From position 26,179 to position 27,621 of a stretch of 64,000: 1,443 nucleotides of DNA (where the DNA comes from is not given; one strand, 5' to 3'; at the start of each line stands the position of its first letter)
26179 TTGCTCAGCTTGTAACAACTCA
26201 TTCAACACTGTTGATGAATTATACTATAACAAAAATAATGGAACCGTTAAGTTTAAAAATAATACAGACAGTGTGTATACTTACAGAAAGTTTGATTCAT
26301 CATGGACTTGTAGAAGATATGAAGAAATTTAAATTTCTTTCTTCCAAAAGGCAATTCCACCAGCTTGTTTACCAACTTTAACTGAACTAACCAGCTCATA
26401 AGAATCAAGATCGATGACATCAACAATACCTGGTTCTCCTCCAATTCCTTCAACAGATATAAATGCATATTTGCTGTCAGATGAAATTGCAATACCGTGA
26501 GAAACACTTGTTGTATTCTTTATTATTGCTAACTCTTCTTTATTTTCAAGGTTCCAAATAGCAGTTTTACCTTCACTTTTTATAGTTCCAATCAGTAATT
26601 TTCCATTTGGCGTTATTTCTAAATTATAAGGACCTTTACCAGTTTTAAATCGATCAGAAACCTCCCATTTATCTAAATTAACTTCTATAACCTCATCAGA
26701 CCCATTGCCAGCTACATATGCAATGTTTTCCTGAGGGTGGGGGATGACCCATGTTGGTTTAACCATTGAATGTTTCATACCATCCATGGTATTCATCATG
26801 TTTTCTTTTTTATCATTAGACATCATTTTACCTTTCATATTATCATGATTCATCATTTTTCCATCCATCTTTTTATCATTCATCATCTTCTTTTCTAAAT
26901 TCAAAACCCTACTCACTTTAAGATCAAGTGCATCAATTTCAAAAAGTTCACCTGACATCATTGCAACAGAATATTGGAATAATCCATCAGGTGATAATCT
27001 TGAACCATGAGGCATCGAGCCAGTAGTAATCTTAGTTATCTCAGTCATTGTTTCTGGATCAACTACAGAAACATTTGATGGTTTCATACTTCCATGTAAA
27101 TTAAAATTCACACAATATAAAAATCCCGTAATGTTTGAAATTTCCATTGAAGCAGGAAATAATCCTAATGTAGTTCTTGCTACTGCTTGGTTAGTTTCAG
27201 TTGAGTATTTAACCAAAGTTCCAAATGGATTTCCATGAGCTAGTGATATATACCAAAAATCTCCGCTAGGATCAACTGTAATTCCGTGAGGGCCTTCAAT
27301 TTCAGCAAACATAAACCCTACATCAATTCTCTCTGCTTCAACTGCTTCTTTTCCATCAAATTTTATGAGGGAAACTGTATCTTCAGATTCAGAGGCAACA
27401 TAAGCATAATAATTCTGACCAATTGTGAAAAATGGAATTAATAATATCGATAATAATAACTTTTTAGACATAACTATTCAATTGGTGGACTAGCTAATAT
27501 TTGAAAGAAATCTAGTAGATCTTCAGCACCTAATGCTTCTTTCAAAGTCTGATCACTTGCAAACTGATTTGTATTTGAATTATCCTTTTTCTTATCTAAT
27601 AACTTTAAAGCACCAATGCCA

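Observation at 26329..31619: Three-gene operon consisting only of exported beta-propeller proteins (two Big_2+LVIVD paralogs and a Met-rich YVTN propeller)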

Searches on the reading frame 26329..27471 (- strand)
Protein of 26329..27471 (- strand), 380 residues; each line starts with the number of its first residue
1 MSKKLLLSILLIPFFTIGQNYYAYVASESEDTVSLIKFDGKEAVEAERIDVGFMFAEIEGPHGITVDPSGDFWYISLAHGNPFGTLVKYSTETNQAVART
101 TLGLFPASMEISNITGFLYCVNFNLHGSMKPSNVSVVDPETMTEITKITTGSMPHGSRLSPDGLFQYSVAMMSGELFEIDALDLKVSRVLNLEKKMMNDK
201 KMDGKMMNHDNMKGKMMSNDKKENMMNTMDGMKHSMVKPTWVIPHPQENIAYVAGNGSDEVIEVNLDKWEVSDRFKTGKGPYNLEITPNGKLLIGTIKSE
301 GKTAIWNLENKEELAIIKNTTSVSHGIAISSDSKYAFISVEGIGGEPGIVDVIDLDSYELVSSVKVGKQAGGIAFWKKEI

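Call 3: search_protein_families(library=pfam, proteins=[window:26329-27471:-], max_evalue=0.1)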
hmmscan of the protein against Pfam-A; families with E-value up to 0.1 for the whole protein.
window:26329-27471:- (380 aa): 9 families
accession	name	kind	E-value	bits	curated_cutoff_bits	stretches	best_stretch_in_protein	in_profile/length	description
PF21783.3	YNCE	-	1.5e-07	31.5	27.1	1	133-364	51-280/339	YNCE-like beta-propeller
PF02239.22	Cytochrom_D1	-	4.4e-07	29.2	25.5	1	296-374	10-83/368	Cytochrome D1 heme domain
PF10282.15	Lactonase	-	0.00013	21.7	21.7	0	20-122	202-309/344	Lactonase, 7-bladed beta-propeller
PF08450.18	SGL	-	0.0032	17.5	26.3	0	283-337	90-149/246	SMP-30/Gluconolactonase/LRE-like region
PF24817.1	WD40_WDHD1_1st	-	0.0073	16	109.9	1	203-322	149-265/291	WDHD1 first WD40 domain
PF25174.1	Beta-prop_THOC3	-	0.009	15.5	305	1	248-374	142-261/272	THOC3 beta-propeller domain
PF23414.1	Beta-prop_EML_2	-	0.013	15.3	90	1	245-338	7-98/266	Echinoderm microtubule-associated protein second beta-propeller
PF24814.1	WD40_Prp19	-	0.054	13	320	0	266-338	120-193/281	Prp19 WD40 domain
PF25171.1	Beta-prop_WDR36-Utp21_1st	-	0.098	12.5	80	0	291-361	122-185/266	WDR36/Utp21 first beta-propeller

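Call 4: search_protein_families(library=ncbifam, proteins=[window:26329-27471:-], max_evalue=0.1)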
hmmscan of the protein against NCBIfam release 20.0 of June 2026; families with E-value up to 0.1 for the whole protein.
window:26329-27471:- (380 aa): 7 families
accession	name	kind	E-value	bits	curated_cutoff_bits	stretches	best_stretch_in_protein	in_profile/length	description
TIGR03866.1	PQQ_ABC_repeats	subfamily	7.1e-16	58.1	287.3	1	20-319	10-299/310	PQQ-dependent catabolism-associated beta-propeller protein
NF052460.1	L-NosZ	equivalog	3.9e-12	45.4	700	2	21-275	55-254/480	clade III lactonase-type nitrous-oxide reductase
NF052340.1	hydrazine_beta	equivalog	3.1e-11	43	560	2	235-363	73-203/372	hydrazine synthase subunit beta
TIGR02276.1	beta_rpt_yvtn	repeat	3.4e-06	26.9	27.85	1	133-156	15-38/42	beta-propeller repeat protein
NF052280.1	7_blade_YncE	equivalog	5e-05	22.3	400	1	130-303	148-323/338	7-bladed beta-propeller protein YncE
TIGR03907.1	QH_beta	equivalog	8.9e-05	21.8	223.2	1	222-294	19-96/338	quinohemoprotein amine dehydrogenase subunit beta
TIGR04246.1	nitrous_NosZ_Gp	equivalog_domain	0.0044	15.4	625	0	275-331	268-324/578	Sec-dependent nitrous-oxide reductase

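Call 8: search_solved_structures(query=window:26329-27471:-, max_evalue=1, show_alignments=2)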
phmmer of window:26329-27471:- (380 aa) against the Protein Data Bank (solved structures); distinct sequences matched with E-value up to 1: 13.
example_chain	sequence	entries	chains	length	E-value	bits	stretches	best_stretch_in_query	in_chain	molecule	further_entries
5c2v_B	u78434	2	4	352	2e-09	40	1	56-183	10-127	HYDRAZINE SYNTHASE BETA SUBUNIT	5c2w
1l0q_A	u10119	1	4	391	4.4e-09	38.9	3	132-182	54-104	Surface layer protein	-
3vgz_A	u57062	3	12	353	0.00036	22.7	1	126-300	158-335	Uncharacterized protein YncE | PQQ-dependent catabolism-associated beta-propeller protein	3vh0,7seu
5yzv_A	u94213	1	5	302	0.038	16.1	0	278-334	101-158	Probable serine/threonine-protein kinase PkwA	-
4qrj_A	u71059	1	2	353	0.057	15.5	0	276-304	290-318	putative 6-phosphogluconolactonase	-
2z2p_A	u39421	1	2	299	0.21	13.6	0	60-87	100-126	Virginiamycin B lyase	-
3bws_A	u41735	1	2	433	0.29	13.2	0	131-171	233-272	protein Lp49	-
2z2n_A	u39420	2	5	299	0.31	13.1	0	60-87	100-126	virginiamycin B lyase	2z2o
8ro0_q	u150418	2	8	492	0.41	12.7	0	282-349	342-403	Pre-mRNA-processing factor 19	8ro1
7ris_A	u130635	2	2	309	0.51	12.4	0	141-180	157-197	Beta-propeller lactonase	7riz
8djf_A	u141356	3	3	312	0.52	12.4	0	141-180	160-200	Gluconolactonase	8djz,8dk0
3fgb_A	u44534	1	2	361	0.58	12.2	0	146-187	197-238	uncharacterized protein Q89ZH8_BACTN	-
5i1y_A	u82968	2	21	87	0.59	12.2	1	53-122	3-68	nvPizz2a-H16S58 | nvPizza2-H16S58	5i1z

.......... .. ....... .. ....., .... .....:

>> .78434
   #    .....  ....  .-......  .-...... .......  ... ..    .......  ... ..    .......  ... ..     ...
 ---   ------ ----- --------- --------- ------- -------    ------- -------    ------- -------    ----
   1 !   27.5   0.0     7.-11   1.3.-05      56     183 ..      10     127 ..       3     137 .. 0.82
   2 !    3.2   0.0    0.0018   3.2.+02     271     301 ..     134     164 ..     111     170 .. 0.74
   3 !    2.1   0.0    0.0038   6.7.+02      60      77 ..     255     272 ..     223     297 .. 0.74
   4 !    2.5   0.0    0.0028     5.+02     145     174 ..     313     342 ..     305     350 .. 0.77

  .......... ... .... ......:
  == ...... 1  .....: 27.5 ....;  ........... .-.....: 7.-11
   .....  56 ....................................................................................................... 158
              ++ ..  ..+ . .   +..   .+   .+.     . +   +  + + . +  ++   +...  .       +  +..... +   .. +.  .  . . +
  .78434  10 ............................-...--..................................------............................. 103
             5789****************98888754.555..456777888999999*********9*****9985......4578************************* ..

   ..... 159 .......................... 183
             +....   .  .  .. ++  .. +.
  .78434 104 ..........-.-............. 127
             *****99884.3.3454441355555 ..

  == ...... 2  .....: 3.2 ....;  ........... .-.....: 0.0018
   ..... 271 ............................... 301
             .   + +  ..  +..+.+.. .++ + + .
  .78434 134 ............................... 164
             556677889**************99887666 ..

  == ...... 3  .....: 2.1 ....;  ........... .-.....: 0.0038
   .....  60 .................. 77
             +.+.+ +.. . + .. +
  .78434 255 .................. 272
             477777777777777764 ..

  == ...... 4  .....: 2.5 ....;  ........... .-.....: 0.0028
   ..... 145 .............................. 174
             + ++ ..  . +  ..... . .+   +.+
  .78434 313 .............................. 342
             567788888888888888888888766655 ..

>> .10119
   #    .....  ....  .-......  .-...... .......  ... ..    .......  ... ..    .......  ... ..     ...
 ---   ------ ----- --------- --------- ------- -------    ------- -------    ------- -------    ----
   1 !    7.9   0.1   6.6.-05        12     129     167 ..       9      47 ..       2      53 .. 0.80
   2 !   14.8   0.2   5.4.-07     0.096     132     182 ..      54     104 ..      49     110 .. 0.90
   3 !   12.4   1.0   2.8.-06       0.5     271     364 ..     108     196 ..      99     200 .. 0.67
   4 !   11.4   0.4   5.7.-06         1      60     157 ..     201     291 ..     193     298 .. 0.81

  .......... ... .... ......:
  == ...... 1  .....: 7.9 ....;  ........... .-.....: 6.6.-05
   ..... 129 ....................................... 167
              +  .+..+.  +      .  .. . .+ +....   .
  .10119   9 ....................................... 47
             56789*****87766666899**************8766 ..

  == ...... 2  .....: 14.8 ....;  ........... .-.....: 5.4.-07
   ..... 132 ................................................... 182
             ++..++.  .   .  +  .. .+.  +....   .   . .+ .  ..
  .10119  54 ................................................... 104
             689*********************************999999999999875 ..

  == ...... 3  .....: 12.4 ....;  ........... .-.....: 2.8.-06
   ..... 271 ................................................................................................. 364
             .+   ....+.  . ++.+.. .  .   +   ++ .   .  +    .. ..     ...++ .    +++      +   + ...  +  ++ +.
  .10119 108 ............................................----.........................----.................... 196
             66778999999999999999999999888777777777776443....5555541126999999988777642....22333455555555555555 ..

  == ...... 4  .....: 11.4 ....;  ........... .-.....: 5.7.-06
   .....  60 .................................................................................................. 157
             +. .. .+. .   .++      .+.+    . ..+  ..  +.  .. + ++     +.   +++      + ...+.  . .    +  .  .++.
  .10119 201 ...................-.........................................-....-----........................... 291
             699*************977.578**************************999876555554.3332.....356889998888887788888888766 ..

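Call 10: find_homologous_proteins(query=window:26329-27471:-, max_evalue=0.00001)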
Query window:26329-27471:- (380 aa): 4084 proteins with E <= 0.00001 among 7714 candidates; the best 120 are listed.
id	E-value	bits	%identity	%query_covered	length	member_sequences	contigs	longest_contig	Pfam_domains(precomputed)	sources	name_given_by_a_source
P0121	1.7e-248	841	99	100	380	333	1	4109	PF21783.3,PF02239.23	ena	-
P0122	3.7e-236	801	96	100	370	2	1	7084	PF21783.3,PF02239.23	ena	-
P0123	1.5e-232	789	93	97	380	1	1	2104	PF21783.3,PF02239.23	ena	-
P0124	6.7e-232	787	93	97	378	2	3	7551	PF21783.3,PF02239.23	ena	-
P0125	7.3e-232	787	93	100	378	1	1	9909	PF21783.3,PF02239.23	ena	-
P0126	2.1e-231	785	93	97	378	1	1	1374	PF21783.3,PF02239.23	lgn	-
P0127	6.5e-225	764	91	98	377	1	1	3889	PF10282.16,PF21783.3,PF24817.2,PF02239.23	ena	-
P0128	8.1e-225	764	91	98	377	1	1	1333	PF10282.16,PF21783.3,PF02239.23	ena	-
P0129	1.2e-224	763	92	98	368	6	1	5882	PF21783.3,PF02239.23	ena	-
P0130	2.0e-224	762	92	98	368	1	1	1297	PF21783.3,PF02239.23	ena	-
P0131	1.1e-223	760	90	98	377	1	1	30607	PF10282.16,PF21783.3,PF02239.23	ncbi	-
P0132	1.7e-223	759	91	98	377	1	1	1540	PF10282.16,PF21783.3,PF02239.23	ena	-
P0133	2.2e-221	752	90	98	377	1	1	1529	PF10282.16,PF21783.3,PF02239.23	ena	-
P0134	6.3e-221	751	90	98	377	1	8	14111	PF10282.16,PF21783.3,PF02239.23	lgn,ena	-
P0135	1.0e-220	750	90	98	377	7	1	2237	PF21783.3,PF02239.23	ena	-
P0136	2.4e-220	749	90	98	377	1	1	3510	PF10282.16,PF21783.3,PF02239.23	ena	-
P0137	7.2e-211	718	88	100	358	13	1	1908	PF21783.3,PF02239.23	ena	-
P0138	8.3e-211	717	88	100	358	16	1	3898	PF21783.3,PF02239.23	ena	-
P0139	4.0e-198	676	84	96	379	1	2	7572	PF21783.3,PF02239.23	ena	-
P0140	2.9e-197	673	91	86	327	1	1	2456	PF21783.3,PF02239.23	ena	-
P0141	6.8e-197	672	83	98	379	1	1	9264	PF21783.3,PF02239.23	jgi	-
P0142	6.7e-195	665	82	98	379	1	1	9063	PF21783.3,PF02239.23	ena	-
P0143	1.4e-192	657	78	99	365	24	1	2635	PF21783.3,PF02239.23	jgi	jgi:DNA-binding beta-propeller fold protein YncE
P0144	4.5e-186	636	77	97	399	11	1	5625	PF10282.16,PF21783.3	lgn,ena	-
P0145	4.4e-185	633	75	97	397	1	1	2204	PF10282.16,PF21783.3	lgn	-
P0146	8.4e-185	632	77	96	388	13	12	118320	PF21783.3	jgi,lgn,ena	jgi:DNA-binding beta-propeller fold protein YncE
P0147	1.2e-184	631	75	97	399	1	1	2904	PF10282.16,PF21783.3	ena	-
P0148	2.1e-184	631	76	98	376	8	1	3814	PF10282.16,PF21783.3,PF02239.23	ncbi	-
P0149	2.3e-184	631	75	97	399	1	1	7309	PF10282.16,PF21783.3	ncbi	-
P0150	2.5e-184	630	75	97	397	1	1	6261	PF10282.16,PF21783.3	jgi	jgi:DNA-binding beta-propeller fold protein YncE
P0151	3.4e-184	630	75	97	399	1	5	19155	PF10282.16,PF21783.3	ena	-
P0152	3.7e-184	630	75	97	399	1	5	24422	PF10282.16,PF21783.3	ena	-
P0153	3.9e-184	630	75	97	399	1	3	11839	PF10282.16,PF21783.3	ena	-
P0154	4.3e-184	630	75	97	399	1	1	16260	PF10282.16,PF21783.3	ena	-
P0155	4.7e-184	629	75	97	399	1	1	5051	PF10282.16,PF21783.3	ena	-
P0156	4.9e-184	629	97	78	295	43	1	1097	PF21783.3,PF02239.23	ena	-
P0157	5.3e-184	629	75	97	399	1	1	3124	PF10282.16,PF21783.3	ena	-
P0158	5.5e-184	629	75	97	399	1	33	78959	PF10282.16,PF21783.3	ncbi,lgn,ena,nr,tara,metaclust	ncbi:MAG: hypothetical protein CMC31_06810 [Flavobacteriaceae bacterium]|nr:hypothetical protein [Fl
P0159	5.5e-184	629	75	97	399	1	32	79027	PF10282.16,PF21783.3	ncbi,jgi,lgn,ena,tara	tara:strand:- start:13 stop:1212 length:1200 start_codon:yes stop_codon:yes gene_type:complete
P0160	5.5e-184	629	75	97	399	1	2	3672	PF10282.16,PF21783.3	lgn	-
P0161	5.7e-184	629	73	100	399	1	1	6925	PF10282.16,PF21783.3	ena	-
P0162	6.9e-184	629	75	97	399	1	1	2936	PF10282.16,PF21783.3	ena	-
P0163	7.0e-184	629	75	97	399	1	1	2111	PF10282.16,PF21783.3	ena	-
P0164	7.3e-184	629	76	97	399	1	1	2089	PF10282.16,PF21783.3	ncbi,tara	tara:strand:+ start:827 stop:2026 length:1200 start_codon:yes stop_codon:yes gene_type:complete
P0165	7.4e-184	629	75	97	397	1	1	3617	PF10282.16,PF21783.3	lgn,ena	-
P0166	7.4e-184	629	75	97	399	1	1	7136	PF10282.16,PF21783.3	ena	-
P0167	7.9e-184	629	73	100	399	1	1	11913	PF10282.16,PF21783.3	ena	-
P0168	1.1e-183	628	75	97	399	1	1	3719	PF10282.16,PF21783.3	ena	-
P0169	1.3e-183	628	75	97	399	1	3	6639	PF10282.16,PF21783.3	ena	-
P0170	1.5e-183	628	75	97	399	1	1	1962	PF10282.16,PF21783.3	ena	-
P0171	1.5e-183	628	75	97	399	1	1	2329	PF10282.16,PF21783.3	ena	-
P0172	1.6e-183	628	75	97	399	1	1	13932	PF10282.16,PF21783.3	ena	-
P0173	1.8e-183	628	75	97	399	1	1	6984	PF10282.16,PF21783.3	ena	-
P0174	1.9e-183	627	75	97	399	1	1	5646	PF10282.16,PF21783.3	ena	-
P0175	1.9e-183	627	75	97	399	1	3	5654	PF10282.16,PF21783.3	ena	-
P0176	1.9e-183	627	75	97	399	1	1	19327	PF10282.16,PF21783.3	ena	-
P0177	2.1e-183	627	75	97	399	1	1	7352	PF10282.16,PF21783.3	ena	-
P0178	2.4e-183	627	75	97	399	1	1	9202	PF10282.16,PF21783.3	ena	-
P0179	2.6e-183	627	75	97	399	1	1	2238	PF10282.16,PF21783.3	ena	-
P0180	2.7e-183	627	75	97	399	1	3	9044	PF10282.16,PF21783.3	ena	-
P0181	2.8e-183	627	74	100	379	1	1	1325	PF10282.16,PF21783.3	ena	-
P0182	4.3e-183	626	75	97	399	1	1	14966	PF10282.16,PF21783.3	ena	-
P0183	4.8e-183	626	75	97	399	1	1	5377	PF10282.16,PF21783.3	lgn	-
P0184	4.9e-183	626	75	98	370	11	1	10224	PF10282.16,PF21783.3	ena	-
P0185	5.7e-183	626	73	100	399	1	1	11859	PF10282.16,PF21783.3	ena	-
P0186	6.5e-183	626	75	97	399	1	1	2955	PF10282.16,PF21783.3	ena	-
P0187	6.6e-183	626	75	97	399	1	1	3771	PF10282.16,PF21783.3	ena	-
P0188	9.3e-183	625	75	97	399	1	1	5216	PF10282.16,PF21783.3,PF02239.23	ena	-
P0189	4.1e-182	623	73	99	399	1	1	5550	PF10282.16,PF21783.3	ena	-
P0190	2.3e-181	621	77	98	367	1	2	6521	PF10282.16,PF21783.3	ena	-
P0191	8.2e-181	619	77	98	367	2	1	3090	PF10282.16,PF21783.3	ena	-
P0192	3.2e-180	617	73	99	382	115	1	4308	PF10282.16,PF21783.3,PF02239.23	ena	-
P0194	9.0e-179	612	75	97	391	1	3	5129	PF10282.16,PF21783.3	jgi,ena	jgi:YVTN family beta-propeller protein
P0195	3.6e-178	610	94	78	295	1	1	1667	PF21783.3,PF02239.23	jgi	jgi:DNA-binding beta-propeller fold protein YncE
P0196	9.5e-178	609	76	95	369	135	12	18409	PF21783.3,PF02239.23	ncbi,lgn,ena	-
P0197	1.6e-177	608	76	98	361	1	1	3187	PF10282.16,PF21783.3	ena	-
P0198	4.1e-177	607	75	97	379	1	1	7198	PF10282.16,PF21783.3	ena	-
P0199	4.3e-177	607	76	97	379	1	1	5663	PF10282.16,PF21783.3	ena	-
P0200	2.0e-176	604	75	97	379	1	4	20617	PF10282.16,PF21783.3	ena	-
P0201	9.9e-176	602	75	97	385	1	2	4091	PF10282.16,PF21783.3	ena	-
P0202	7.3e-175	599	75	98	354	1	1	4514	PF10282.16,PF21783.3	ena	-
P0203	9.2e-175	599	77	95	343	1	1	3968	PF10282.16,PF21783.3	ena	-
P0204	1.1e-174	599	75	98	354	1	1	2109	PF10282.16,PF21783.3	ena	-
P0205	1.7e-174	598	74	99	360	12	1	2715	PF10282.16,PF21783.3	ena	-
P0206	4.1e-174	597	75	93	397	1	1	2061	PF10282.16,PF21783.3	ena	-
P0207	8.8e-174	596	76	95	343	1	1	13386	PF10282.16,PF21783.3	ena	-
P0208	3.4e-171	587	73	98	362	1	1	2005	PF10282.16,PF21783.3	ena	-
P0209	1.2e-170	585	73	98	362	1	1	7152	PF10282.16,PF21783.3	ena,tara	tara:strand:- start:537 stop:1625 length:1089 start_codon:yes stop_codon:yes gene_type:complete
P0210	2.3e-170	584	73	98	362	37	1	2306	PF10282.16,PF21783.3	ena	-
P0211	9.8e-170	582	73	98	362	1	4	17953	PF10282.16,PF21783.3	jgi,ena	jgi:DNA-binding beta-propeller fold protein YncE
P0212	2.0e-169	581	76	90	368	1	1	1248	PF21783.3,PF02239.23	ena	-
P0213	2.2e-169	581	73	98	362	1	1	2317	PF10282.16,PF21783.3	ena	-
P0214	2.5e-169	581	72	98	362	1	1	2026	PF10282.16,PF21783.3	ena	-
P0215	4.6e-169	580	71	98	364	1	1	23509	PF10282.16,PF21783.3,PF02239.23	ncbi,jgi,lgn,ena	-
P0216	6.5e-169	580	71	98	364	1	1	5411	PF10282.16,PF21783.3,PF02239.23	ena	-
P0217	9.0e-169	579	71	98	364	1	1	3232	PF10282.16,PF21783.3,PF02239.23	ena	-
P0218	1.7e-168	578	72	98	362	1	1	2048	PF10282.16,PF21783.3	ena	-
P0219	6.2e-168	576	72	98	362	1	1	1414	PF10282.16,PF21783.3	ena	-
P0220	9.7e-168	576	70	98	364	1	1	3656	PF10282.16,PF21783.3,PF02239.23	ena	-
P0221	1.0e-167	576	70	98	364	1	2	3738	PF10282.16,PF21783.3,PF02239.23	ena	-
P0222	3.8e-167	574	73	94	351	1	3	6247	PF10282.16,PF21783.3,PF02239.23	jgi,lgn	-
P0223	1.1e-166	572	70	98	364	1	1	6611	PF10282.16,PF21783.3,PF02239.23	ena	-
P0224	1.3e-164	566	69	99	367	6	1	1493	PF10282.16,PF21783.3,PF02239.23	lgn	-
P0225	6.5e-164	563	69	99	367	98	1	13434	PF10282.16,PF21783.3,PF02239.23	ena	-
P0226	9.8e-164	563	69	98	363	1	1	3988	PF24814.2,PF21783.3,PF02239.23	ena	-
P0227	1.3e-163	562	69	98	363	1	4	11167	PF24814.2,PF21783.3,PF02239.23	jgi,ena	-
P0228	2.3e-163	561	69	98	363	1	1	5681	PF24814.2,PF21783.3,PF02239.23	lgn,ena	-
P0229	2.5e-163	561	69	98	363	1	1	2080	PF24814.2,PF21783.3,PF02239.23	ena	-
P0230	3.2e-163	561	69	98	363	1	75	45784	PF24814.2,PF21783.3,PF02239.23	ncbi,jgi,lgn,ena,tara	tara:strand:+ start:1168 stop:2259 length:1092 start_codon:yes stop_codon:yes gene_type:complete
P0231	4.2e-163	561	69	98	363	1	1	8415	PF24814.2,PF21783.3,PF02239.23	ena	-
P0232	4.5e-163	560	69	98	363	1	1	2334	PF24814.2,PF21783.3,PF02239.23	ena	-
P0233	4.7e-163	560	69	98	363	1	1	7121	PF24814.2,PF21783.3,PF02239.23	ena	-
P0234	5.8e-163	560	71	94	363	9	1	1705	PF24814.2,PF21783.3,PF02239.23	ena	-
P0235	5.8e-163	560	69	98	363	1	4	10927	PF24814.2,PF21783.3,PF02239.23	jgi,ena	-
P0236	6.3e-163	560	69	98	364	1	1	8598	PF10282.16,PF21783.3,PF02239.23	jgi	-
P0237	9.3e-163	559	67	99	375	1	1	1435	PF10282.16,PF25174.2,PF21783.3,PF02239.23,PF08450.19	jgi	-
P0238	1.5e-162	559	69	98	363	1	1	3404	PF24814.2,PF21783.3,PF02239.23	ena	-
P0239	1.7e-162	559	68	99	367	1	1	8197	PF10282.16,PF21783.3,PF02239.23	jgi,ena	-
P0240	1.8e-162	558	67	99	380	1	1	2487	PF10282.16,PF25174.2,PF21783.3,PF02239.23,PF08450.19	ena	-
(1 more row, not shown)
